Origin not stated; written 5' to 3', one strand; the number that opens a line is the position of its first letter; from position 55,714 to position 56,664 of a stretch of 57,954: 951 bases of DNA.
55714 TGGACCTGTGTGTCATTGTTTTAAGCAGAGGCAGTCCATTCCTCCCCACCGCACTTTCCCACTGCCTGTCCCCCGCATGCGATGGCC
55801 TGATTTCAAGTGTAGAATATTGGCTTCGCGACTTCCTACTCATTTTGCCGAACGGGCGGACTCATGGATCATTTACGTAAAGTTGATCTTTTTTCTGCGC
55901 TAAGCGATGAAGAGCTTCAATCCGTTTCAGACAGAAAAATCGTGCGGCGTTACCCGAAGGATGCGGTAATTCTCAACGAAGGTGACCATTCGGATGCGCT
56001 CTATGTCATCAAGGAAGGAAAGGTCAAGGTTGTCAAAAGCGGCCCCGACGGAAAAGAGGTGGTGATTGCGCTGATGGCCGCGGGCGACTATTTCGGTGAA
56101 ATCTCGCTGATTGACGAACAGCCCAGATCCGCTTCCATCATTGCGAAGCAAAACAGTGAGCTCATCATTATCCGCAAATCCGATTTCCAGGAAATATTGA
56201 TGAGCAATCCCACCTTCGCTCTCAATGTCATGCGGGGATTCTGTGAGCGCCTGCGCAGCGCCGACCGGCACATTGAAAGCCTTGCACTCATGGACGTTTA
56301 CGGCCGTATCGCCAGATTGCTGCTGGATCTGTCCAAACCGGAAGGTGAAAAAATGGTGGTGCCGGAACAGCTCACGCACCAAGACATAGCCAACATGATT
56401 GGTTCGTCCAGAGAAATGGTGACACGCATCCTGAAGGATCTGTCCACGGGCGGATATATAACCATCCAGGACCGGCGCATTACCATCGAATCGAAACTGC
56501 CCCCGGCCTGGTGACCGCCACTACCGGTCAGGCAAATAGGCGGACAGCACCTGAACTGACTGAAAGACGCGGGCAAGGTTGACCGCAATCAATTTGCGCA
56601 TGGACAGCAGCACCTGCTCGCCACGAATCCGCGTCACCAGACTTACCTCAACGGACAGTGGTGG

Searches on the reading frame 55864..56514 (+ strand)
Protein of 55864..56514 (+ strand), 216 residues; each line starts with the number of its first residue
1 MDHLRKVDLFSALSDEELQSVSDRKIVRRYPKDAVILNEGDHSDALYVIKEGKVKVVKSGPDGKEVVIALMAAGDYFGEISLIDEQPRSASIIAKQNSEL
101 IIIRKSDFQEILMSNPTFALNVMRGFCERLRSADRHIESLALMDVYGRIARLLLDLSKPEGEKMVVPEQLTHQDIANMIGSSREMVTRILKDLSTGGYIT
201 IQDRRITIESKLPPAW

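Call 54: search_protein_families(library=pfam, proteins=[window:55864-56514:+], max_evalue=0.00001)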
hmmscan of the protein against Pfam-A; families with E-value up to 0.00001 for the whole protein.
window:55864-56514:+ (216 aa): 3 families
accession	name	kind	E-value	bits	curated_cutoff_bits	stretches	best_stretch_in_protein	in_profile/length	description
PF00027.35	cNMP_binding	-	1.9e-27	95.5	27.5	1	28-115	2-89/89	Cyclic nucleotide-binding domain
PF13545.12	HTH_Crp_2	-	3.9e-16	59.2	27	1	147-209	1-62/70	Crp-like helix-turn-helix domain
PF00325.26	Crp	-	4.1e-10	39.7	21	1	170-197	3-30/32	Bacterial regulatory proteins, crp family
